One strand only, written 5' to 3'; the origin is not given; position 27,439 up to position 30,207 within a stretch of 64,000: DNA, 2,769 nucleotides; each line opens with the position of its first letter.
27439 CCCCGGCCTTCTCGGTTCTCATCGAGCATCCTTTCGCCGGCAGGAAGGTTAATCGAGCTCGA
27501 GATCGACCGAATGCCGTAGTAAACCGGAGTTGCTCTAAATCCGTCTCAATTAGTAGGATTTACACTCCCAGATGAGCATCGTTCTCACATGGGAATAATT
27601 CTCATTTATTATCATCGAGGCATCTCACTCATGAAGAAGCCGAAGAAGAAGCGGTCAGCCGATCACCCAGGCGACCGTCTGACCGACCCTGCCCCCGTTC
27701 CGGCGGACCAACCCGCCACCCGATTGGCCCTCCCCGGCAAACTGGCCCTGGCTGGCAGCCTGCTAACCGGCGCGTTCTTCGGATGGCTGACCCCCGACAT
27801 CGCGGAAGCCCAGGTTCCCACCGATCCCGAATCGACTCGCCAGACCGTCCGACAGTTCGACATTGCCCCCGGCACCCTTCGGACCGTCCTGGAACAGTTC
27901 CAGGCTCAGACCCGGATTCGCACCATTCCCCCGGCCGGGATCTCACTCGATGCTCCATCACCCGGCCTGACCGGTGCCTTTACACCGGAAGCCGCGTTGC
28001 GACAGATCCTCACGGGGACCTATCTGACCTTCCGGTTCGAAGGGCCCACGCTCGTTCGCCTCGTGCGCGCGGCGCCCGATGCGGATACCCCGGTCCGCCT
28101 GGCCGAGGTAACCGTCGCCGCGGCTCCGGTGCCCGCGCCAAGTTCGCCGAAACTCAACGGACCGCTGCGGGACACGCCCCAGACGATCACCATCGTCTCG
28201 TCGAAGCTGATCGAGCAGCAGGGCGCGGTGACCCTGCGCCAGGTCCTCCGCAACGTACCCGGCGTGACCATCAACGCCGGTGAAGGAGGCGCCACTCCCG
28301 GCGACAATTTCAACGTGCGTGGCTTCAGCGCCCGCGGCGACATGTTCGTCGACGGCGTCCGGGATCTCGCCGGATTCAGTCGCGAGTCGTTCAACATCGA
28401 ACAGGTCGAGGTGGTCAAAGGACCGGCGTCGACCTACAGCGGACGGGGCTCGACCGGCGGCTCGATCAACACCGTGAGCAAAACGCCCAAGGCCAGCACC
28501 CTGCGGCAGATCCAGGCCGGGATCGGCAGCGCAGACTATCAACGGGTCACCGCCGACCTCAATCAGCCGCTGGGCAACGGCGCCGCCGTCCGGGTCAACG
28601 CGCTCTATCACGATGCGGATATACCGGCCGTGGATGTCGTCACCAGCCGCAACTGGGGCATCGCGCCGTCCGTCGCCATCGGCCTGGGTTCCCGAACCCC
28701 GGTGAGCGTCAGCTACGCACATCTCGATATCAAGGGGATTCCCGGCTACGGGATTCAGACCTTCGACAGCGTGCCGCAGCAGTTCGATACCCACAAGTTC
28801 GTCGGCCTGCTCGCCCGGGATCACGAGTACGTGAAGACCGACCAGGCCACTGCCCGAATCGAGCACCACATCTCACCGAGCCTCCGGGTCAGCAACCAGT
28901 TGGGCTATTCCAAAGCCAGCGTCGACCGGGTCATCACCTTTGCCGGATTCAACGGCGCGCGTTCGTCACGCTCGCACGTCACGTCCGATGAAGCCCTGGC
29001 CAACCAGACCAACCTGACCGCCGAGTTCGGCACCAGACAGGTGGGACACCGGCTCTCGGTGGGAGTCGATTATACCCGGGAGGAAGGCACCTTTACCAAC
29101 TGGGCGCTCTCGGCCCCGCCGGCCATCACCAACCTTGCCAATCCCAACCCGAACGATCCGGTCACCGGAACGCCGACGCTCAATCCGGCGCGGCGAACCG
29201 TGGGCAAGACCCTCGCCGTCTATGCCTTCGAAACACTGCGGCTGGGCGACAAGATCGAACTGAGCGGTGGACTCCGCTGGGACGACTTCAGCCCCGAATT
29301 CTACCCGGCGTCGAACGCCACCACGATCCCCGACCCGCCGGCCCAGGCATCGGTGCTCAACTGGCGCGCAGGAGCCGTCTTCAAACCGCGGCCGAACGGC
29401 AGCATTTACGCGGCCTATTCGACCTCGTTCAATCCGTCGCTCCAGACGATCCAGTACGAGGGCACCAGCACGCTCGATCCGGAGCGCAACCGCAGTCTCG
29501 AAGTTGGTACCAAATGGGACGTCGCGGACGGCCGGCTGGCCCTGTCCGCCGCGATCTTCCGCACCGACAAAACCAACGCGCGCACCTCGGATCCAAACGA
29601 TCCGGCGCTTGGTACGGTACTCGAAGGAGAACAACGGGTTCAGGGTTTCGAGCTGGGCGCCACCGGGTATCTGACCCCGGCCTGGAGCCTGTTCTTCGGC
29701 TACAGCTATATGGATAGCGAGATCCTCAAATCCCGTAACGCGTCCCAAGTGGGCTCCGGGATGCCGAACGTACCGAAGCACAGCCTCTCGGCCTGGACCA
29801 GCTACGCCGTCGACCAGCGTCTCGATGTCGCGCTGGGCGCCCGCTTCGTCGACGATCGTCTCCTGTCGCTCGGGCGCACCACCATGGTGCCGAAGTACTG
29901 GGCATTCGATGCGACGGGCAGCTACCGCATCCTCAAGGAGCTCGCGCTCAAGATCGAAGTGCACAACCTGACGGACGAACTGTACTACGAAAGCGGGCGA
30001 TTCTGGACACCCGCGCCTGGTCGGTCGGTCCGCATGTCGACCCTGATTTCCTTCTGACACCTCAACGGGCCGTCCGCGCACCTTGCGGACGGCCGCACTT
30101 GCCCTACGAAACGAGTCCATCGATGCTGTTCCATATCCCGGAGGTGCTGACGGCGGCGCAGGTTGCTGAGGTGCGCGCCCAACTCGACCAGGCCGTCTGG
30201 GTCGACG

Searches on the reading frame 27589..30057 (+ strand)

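Call 59: search_protein_families(library=pfam, proteins=[window:27589-30057:+], max_evalue=0.00001)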
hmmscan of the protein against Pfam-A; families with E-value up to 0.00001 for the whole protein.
window:27589-30057:+ (822 aa): 2 families
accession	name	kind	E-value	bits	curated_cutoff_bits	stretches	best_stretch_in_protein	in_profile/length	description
PF00593.30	TonB_dep_Rec_b-barrel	-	5.4e-54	185.1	27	1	383-794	28-436/436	TonB dependent receptor-like, beta-barrel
PF07715.20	Plug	-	6.5e-23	81.7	23.9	1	193-291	2-106/107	TonB-dependent Receptor Plug Domain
